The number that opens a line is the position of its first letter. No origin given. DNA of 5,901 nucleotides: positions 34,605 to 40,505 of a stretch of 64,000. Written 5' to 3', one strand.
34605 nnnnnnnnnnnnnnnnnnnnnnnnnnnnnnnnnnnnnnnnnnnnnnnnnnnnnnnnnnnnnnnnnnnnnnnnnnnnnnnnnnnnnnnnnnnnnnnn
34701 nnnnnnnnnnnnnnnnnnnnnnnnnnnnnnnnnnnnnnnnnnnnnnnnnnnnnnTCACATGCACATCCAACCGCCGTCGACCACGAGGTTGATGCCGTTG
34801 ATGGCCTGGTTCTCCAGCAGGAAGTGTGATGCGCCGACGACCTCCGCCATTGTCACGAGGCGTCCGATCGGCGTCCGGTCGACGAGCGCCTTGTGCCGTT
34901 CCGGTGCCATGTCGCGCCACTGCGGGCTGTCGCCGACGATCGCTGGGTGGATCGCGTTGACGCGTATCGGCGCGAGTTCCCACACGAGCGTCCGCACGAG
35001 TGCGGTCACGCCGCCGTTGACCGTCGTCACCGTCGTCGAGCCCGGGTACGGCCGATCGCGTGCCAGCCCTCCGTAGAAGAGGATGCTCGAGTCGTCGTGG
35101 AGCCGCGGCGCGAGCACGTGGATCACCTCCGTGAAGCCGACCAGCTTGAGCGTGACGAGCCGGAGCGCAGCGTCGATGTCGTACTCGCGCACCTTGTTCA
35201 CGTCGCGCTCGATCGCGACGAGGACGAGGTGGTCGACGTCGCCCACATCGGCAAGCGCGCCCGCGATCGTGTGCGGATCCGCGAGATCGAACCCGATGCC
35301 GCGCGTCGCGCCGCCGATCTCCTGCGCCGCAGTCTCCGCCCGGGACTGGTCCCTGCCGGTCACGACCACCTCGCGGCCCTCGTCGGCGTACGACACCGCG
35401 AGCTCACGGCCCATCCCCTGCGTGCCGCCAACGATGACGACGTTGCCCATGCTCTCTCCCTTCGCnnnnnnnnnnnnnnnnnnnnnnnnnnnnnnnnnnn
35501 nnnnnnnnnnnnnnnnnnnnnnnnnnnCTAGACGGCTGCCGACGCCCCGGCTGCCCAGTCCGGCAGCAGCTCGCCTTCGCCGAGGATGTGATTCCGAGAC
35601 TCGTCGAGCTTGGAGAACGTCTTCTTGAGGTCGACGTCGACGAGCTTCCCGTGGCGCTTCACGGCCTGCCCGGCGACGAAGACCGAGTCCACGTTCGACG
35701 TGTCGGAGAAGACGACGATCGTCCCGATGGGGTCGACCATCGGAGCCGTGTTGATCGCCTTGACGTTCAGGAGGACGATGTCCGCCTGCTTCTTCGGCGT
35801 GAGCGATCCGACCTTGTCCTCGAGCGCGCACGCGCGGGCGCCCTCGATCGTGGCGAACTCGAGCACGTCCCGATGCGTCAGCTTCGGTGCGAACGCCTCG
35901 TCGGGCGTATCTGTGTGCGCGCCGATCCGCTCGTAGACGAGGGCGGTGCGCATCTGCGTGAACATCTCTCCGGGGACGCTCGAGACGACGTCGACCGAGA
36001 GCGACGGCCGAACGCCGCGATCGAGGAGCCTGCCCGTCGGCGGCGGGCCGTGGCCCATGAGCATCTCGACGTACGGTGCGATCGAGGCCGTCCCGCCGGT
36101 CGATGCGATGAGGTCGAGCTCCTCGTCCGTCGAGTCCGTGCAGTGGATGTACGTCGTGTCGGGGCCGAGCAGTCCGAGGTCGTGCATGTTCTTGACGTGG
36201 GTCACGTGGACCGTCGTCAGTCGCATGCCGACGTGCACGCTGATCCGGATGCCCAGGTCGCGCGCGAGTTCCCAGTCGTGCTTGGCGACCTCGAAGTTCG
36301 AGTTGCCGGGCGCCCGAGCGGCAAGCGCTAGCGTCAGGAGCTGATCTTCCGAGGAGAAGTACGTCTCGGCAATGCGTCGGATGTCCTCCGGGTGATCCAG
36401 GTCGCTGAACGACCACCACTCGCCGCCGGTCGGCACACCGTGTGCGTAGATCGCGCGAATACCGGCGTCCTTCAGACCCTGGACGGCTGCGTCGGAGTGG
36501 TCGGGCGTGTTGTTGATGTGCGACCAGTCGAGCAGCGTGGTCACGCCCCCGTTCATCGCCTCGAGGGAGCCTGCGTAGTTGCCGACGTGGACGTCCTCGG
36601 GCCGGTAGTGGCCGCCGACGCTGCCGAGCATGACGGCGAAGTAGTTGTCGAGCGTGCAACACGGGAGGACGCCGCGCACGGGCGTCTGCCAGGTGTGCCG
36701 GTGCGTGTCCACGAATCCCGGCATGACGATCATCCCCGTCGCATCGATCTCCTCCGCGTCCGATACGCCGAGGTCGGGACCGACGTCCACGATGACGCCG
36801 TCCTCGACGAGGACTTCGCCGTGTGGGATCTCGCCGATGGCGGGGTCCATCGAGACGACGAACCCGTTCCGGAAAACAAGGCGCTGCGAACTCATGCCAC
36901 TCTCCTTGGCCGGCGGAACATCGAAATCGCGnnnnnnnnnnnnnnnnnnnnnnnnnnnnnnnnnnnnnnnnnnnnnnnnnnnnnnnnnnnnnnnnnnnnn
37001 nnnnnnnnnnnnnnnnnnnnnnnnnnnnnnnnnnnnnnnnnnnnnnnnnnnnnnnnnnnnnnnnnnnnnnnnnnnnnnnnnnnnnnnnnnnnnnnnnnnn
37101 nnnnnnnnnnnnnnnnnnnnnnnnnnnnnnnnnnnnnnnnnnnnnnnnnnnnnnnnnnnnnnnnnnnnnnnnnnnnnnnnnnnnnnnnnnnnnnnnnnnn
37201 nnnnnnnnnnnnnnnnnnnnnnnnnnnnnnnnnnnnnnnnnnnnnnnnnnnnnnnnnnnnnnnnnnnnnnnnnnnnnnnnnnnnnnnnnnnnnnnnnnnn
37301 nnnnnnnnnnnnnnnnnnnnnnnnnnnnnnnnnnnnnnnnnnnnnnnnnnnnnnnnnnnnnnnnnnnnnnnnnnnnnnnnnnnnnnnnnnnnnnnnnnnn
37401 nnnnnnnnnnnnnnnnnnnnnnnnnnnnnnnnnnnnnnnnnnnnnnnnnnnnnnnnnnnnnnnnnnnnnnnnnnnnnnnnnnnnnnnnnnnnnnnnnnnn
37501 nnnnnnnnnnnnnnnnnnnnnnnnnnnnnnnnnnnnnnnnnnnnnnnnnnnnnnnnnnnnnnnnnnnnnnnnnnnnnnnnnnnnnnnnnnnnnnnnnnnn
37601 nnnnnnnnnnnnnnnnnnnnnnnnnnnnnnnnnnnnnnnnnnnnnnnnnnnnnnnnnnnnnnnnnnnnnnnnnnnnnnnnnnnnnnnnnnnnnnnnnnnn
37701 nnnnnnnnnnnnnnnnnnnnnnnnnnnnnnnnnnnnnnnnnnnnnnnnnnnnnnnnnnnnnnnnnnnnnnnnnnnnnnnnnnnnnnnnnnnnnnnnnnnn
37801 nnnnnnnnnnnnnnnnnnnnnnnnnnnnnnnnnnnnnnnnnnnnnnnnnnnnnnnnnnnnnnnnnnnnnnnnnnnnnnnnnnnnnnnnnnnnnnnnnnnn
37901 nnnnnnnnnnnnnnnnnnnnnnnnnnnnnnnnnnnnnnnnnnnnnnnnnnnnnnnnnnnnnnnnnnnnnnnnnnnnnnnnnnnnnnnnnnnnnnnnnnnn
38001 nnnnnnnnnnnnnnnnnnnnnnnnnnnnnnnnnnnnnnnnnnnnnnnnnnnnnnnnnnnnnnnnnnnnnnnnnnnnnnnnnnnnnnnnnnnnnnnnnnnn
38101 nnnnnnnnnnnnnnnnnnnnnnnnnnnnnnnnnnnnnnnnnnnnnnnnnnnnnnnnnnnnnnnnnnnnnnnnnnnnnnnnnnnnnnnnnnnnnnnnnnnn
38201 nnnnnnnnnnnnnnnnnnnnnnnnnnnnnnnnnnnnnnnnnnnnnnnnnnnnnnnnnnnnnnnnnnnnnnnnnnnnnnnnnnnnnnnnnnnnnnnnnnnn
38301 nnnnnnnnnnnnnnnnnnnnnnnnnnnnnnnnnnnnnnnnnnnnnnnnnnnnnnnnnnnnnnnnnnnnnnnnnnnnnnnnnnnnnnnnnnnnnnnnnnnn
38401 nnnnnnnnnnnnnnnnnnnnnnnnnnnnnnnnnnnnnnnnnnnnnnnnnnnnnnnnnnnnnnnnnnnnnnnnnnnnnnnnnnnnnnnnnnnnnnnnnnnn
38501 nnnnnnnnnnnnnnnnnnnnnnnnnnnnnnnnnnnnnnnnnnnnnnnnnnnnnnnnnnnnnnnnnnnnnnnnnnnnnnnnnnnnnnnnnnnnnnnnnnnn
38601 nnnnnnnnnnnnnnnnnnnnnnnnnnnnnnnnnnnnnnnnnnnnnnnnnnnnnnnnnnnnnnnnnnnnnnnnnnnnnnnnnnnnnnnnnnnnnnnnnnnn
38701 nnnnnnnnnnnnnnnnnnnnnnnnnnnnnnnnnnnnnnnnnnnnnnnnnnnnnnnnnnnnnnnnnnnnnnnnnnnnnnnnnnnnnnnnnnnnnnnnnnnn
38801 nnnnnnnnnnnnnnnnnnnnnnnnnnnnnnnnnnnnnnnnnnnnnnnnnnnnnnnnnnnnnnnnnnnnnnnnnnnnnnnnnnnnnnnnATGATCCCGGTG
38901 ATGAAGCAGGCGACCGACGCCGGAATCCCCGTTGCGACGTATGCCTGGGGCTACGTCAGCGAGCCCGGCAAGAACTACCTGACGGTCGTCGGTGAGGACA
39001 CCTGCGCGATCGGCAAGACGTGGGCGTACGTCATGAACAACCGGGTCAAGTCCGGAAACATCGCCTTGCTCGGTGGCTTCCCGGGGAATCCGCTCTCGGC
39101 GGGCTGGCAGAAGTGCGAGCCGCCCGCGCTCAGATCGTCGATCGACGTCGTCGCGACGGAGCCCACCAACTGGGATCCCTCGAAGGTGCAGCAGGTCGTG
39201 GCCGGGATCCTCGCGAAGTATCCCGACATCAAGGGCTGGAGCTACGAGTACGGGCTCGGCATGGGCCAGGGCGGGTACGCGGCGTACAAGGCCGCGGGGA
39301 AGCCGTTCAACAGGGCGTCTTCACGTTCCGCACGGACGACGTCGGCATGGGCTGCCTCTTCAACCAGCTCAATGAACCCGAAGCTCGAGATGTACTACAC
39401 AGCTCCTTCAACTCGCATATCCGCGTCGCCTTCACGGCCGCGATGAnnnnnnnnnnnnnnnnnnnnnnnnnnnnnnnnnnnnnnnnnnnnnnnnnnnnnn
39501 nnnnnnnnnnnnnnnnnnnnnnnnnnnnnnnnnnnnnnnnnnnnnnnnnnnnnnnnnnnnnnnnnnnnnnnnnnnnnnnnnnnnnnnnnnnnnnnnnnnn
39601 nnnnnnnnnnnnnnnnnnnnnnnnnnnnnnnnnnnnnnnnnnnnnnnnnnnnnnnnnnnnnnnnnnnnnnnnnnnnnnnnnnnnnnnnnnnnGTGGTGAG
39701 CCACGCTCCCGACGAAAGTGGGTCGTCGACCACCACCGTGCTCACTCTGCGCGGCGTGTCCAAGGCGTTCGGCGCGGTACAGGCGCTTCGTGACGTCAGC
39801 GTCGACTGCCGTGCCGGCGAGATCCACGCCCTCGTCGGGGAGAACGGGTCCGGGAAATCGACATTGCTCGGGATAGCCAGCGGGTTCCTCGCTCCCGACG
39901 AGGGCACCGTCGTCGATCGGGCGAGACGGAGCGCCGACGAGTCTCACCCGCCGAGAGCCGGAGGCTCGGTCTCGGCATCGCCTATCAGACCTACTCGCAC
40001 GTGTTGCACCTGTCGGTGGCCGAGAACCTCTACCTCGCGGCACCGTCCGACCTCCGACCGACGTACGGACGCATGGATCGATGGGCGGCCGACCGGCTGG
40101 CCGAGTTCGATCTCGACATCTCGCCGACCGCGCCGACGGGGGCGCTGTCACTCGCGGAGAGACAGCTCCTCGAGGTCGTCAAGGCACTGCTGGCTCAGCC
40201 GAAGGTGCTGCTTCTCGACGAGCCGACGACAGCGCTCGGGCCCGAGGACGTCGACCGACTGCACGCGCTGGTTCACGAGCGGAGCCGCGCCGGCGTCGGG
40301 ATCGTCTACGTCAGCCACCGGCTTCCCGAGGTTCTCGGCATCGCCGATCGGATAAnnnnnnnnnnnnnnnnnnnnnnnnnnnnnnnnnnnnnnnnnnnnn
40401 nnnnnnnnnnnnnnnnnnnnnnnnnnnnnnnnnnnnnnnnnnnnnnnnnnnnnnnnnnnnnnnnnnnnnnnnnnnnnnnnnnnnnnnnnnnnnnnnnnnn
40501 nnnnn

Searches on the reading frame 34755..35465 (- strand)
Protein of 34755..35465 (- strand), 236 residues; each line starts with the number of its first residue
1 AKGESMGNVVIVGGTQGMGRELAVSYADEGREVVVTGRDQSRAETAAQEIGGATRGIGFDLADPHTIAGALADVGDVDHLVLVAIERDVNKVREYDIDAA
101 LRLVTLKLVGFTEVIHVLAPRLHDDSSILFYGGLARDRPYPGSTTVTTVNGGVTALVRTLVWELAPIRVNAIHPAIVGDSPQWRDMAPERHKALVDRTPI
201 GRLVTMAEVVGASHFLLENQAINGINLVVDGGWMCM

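Call 38: search_protein_families(library=ncbifam, proteins=[window:34755-35465:-], max_evalue=1e-8)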
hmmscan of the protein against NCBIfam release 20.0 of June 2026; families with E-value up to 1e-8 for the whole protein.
window:34755-35465:- (236 aa): 77 families (the best 25 are shown)
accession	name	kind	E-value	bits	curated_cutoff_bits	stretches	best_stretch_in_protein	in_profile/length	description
NF005449.0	PRK07041.1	equivalog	2e-42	145.7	257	1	8-233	9-237/240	SDR family oxidoreductase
NF005559.1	PRK07231.1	subfamily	3.8e-29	101.9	215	1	9-234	7-248/249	glucose 1-dehydrogenase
NF009466.0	PRK12826.1-2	subfamily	6.2e-25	88.1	222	1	8-235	5-246/248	3-oxoacyl-ACP reductase FabG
NF004778.0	PRK06124.1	equivalog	1.5e-22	80.2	303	1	10-234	15-253/256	SDR family oxidoreductase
NF005752.0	PRK07576.1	subfamily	8.4e-22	77.7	321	1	8-234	11-251/271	SDR family oxidoreductase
NF005893.0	PRK07856.1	equivalog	5.5e-21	75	255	1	8-232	11-240/255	SDR family oxidoreductase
NF005067.0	PRK06484.1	equivalog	7.7e-21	74.2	713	1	8-235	275-513/524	short chain dehydrogenase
NF005075.0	PRK06500.1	equivalog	1.2e-19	70.7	336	1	8-234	8-247/249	SDR family oxidoreductase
NF052558.1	MBtsdlDhBudC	equivalog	3.6e-19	69.3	270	1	9-234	6-242/250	meso-2,3-butanediol dehydrogenase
NF047420.2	EF_P_mod_YmfI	equivalog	1.5e-17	64.1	238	1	9-234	2-236/236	elongation factor P 5-aminopentanone reductase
NF009468.0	PRK12826.1-4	equivalog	1.7e-17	64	318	1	8-233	9-247/256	SDR family oxidoreductase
NF005811.0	PRK07677.1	equivalog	2.5e-17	63.3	318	1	9-232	6-246/254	2,4-dienoyl-CoA reductase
NF004198.0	PRK05653.1-3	equivalog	5.3e-17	62.1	296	1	8-233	9-246/248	3-oxoacyl-ACP reductase FabG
NF006072.0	PRK08217.1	subfamily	3.7e-16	59.7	298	0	142-232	159-250/253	3-ketoacyl-(acyl-carrier-protein) reductase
NF005711.0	PRK07523.1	subfamily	4.5e-16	59.2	413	1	9-233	13-251/255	SDR family oxidoreductase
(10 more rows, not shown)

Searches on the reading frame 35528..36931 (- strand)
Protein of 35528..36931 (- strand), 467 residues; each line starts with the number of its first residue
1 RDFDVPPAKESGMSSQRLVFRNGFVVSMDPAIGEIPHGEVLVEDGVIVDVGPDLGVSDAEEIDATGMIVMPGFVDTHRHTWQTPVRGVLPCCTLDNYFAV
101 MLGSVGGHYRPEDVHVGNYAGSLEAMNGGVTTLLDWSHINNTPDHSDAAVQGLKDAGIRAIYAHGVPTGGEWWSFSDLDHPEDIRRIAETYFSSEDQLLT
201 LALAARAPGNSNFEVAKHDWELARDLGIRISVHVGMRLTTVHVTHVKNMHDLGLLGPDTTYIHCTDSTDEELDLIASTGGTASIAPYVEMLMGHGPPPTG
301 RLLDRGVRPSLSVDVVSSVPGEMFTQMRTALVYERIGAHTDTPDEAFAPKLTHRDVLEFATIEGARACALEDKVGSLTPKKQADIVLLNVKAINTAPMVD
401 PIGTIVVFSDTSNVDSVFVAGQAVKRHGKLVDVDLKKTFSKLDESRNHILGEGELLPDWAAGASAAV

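Call 38: search_protein_families(library=ncbifam, proteins=[window:35528-36931:-], max_evalue=1e-8)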
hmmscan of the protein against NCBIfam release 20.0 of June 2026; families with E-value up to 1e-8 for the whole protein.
window:35528-36931:- (467 aa): 28 families (the best 25 are shown)
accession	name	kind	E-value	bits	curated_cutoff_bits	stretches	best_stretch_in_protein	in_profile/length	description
NF006056.0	PRK08204.1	subfamily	3.2e-176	586.5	391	1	16-452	3-443/449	hypothetical protein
NF005557.0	PRK07228.1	equivalog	7.3e-48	163.4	522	1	18-446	3-434/445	5'-deoxyadenosine deaminase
NF004701.0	PRK06038.1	equivalog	1.5e-46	159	609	1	17-441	5-418/432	N-ethylammeline chlorohydrolase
NF006055.0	PRK08203.1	equivalog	4.8e-46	157.2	532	1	15-449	4-450/455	8-oxoguanine deaminase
NF006549.0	PRK09045.1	equivalog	9.9e-39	133.2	540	1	16-449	8-439/444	TRZ/ATZ family hydrolase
NF006252.0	PRK08393.1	equivalog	1e-33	117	617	1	18-444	3-418/424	N-ethylammeline chlorohydrolase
NF009059.0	PRK12393.1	equivalog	1.5e-30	106.4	543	1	40-439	31-445/460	amidohydrolase family protein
NF004995.0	PRK06380.1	subfamily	4.4e-29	101.7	567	1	21-437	6-411/418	metal-dependent hydrolase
NF004801.0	PRK06151.1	subfamily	3.6e-27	95.3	416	1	210-438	218-451/491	chlorohydrolase family protein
NF005211.0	PRK06687.1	equivalog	1.1e-25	90.3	703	1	19-435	3-419/419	TRZ/ATZ family protein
NF005540.0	PRK07203.1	equivalog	1.4e-24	86.6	444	1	18-444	2-433/444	putative aminohydrolase SsnA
NF006681.0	PRK09229.1-2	equivalog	1.7e-23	83.1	362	1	242-433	250-433/451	formimidoylglutamate deiminase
TIGR03314.1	Se_ssnA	subfamily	2.1e-23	82.9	455.5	1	18-441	1-429/441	putative selenium metabolism protein SsnA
NF006679.0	PRK09228.1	subfamily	3.9e-22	78.6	351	1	249-426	256-431/433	guanine deaminase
TIGR02967.1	guan_deamin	equivalog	7.1e-21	74.6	375.4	1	248-396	230-368/401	guanine deaminase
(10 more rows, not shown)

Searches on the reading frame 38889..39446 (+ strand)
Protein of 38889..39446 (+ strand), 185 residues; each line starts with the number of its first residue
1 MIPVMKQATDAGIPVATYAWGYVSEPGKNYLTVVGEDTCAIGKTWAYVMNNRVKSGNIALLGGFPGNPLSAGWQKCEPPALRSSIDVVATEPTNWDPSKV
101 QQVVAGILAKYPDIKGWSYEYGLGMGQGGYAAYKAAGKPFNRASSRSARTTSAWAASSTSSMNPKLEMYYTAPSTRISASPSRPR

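Call 17: search_protein_families(library=pfam, proteins=[window:38889-39446:+], max_evalue=0.00001)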
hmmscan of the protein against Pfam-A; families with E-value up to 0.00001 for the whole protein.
window:38889-39446:+ (185 aa): 1 family
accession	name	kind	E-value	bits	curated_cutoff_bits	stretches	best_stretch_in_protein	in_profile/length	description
PF13407.12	Peripla_BP_4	-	4.7e-18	66.1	35.1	1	3-138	71-207/258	Periplasmic binding protein domain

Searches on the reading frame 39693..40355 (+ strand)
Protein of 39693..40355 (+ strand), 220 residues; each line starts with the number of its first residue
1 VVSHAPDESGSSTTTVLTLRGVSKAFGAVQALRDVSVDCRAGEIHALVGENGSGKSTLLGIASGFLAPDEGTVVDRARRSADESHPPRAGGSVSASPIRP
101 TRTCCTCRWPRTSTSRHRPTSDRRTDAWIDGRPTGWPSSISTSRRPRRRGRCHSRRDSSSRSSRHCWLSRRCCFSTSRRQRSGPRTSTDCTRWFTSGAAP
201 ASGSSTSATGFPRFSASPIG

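Call 17: search_protein_families(library=pfam, proteins=[window:39693-40355:+], max_evalue=0.00001)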
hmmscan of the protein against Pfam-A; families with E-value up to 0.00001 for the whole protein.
window:39693-40355:+ (220 aa): 1 family
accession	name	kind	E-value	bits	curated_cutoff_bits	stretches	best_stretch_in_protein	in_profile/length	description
PF00005.33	ABC_tran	-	2.3e-12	48.1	25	1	32-83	1-53/137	ABC transporter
